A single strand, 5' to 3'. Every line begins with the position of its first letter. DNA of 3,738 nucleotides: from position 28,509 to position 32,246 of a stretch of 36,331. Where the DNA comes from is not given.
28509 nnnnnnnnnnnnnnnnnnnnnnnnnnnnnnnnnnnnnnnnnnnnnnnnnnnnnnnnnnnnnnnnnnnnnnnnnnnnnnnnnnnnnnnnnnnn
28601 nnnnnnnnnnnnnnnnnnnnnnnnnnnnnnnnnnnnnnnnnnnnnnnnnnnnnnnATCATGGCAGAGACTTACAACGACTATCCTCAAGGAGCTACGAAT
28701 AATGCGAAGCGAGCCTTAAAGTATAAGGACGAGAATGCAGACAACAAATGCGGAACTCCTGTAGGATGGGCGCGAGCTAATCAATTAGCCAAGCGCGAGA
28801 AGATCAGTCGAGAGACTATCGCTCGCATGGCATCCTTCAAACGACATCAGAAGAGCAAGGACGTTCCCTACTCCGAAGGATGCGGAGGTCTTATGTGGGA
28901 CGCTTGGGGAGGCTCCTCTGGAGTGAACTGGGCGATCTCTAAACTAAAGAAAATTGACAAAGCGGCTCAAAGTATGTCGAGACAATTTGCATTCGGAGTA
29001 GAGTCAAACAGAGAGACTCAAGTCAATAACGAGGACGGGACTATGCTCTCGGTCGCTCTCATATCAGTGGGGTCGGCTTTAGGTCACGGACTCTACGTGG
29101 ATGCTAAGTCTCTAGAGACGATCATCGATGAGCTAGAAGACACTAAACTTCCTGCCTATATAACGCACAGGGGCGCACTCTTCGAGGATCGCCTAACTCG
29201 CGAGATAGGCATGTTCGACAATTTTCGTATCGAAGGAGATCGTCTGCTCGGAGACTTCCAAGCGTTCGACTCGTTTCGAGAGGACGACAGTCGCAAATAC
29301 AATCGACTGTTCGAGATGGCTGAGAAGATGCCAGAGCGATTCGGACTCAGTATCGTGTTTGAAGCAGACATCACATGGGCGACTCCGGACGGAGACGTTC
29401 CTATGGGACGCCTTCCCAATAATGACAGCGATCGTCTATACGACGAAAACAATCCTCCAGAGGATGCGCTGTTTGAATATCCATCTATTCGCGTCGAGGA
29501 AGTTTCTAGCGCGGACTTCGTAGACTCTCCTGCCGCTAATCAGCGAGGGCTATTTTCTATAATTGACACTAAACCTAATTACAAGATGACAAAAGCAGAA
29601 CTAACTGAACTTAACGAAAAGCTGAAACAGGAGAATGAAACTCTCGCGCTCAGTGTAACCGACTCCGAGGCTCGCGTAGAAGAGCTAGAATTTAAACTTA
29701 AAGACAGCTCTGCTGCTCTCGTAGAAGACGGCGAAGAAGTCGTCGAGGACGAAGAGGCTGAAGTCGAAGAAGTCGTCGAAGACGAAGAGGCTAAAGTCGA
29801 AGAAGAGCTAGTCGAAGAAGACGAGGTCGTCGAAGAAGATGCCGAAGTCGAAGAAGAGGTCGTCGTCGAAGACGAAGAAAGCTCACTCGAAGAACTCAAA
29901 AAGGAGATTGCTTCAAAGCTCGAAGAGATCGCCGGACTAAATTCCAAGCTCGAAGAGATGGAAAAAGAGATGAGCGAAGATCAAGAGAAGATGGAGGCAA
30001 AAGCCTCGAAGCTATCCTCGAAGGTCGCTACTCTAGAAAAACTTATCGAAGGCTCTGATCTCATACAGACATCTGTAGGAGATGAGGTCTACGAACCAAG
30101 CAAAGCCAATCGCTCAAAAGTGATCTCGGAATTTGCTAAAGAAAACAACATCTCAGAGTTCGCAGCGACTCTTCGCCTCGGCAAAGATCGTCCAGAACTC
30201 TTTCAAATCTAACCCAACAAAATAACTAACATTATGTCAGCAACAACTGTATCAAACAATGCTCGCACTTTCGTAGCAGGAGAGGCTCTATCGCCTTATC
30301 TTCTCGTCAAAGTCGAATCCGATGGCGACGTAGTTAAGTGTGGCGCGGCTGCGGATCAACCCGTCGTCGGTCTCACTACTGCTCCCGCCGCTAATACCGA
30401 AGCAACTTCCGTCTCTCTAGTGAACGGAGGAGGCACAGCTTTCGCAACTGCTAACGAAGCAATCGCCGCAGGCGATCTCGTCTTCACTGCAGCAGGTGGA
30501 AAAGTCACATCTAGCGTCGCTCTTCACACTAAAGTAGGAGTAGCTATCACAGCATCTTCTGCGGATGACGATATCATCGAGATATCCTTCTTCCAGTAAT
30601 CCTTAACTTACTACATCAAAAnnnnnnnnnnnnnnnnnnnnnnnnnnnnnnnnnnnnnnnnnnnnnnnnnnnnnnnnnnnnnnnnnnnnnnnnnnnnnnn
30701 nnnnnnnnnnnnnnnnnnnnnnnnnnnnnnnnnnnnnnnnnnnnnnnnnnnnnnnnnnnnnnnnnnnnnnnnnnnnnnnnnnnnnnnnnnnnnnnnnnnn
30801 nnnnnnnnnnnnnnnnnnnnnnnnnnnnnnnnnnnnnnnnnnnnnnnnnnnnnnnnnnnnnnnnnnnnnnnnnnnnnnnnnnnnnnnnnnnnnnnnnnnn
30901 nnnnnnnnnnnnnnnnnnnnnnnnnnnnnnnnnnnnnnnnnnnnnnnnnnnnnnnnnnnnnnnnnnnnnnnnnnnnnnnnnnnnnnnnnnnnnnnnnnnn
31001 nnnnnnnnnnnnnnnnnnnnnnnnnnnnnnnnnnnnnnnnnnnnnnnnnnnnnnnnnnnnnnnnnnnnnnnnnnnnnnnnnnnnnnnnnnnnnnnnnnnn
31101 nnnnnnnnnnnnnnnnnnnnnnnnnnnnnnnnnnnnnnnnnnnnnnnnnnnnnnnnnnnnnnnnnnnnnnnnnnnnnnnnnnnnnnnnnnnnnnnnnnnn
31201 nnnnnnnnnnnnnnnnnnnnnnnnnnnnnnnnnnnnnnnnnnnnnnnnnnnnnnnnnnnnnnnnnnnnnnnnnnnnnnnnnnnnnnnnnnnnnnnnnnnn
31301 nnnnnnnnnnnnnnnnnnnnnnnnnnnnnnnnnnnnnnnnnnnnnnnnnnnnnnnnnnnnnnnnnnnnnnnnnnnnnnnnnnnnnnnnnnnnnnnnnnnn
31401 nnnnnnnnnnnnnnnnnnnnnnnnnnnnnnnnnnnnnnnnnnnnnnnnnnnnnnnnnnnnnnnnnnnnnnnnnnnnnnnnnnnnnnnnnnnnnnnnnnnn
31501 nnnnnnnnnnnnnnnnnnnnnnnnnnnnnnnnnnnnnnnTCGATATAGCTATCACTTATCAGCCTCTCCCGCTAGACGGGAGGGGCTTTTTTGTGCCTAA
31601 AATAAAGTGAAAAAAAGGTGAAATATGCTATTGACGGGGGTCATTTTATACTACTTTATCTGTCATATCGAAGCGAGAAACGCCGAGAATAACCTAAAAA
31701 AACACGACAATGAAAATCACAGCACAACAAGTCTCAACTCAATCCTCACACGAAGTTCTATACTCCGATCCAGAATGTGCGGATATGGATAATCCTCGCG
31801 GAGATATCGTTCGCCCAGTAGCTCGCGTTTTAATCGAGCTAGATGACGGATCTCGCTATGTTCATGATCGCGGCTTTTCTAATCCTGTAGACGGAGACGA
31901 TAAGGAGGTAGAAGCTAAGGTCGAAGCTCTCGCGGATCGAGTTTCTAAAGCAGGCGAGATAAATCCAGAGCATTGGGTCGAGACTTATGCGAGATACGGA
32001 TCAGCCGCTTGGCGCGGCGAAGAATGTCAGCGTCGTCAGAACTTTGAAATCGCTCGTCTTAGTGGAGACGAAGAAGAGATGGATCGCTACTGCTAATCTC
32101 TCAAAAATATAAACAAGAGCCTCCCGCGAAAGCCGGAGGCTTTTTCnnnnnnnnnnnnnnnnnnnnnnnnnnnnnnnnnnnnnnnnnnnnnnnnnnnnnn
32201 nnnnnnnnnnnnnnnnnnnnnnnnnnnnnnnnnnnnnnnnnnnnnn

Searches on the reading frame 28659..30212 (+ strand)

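Call 5: search_protein_families(library=pfam, proteins=[window:28659-30212:+], max_evalue=0.1)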
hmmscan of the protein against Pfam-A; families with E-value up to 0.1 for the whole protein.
window:28659-30212:+ (517 aa): 2 families
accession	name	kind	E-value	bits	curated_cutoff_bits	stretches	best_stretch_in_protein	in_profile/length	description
PF10372.14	CdaS_N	-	0.0075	16.8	27.2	1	407-463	4-57/69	Diadenylate cyclase CdaS, N-terminal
PF10883.13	DUF2681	-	0.03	15.1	28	1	308-351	23-67/90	Protein of unknown function (DUF2681)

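Call 6: search_protein_families(library=phrogs, proteins=[window:28659-30212:+], max_evalue=0.1)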
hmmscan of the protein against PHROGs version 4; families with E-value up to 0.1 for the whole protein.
window:28659-30212:+ (517 aa): 1 family
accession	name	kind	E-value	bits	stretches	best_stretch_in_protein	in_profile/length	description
phrog_2859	-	unknown function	1.7e-11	43.8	1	6-102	163-267/740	-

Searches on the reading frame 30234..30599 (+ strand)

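Call 29: search_protein_families(library=phrogs, proteins=[window:30234-30599:+], max_evalue=0.001)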
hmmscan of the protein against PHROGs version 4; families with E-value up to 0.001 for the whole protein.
window:30234-30599:+ (121 aa): 2 families
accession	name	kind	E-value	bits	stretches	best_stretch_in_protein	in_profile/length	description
phrog_673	-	head and packaging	1.1e-13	52.7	1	10-118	21-127/260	head scaffolding protein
phrog_20430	-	unknown function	1.1e-05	27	1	1-109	1-117/133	-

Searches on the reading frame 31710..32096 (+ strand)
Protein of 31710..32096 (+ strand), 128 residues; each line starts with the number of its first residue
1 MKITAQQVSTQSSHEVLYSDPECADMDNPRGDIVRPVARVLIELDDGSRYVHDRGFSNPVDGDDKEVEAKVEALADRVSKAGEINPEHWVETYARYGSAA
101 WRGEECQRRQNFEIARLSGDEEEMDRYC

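Call 29: search_protein_families(library=phrogs, proteins=[window:31710-32096:+], max_evalue=0.001)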
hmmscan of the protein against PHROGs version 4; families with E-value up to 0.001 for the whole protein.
window:31710-32096:+ (128 aa): 1 family
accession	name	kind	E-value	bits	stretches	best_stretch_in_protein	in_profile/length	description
phrog_1507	-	unknown function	0.00096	20.2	0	40-92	50-111/114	-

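Call 66: search_protein_families(library=padloc, proteins=[window:31710-32096:+], max_evalue=0.1)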
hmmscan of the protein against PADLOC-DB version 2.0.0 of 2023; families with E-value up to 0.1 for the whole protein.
window:31710-32096:+ (128 aa): 0 families

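Call 67: search_protein_families(library=ncbifam, proteins=[window:31710-32096:+], max_evalue=0.1)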
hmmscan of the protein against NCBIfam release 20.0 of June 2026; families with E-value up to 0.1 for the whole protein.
window:31710-32096:+ (128 aa): 0 families
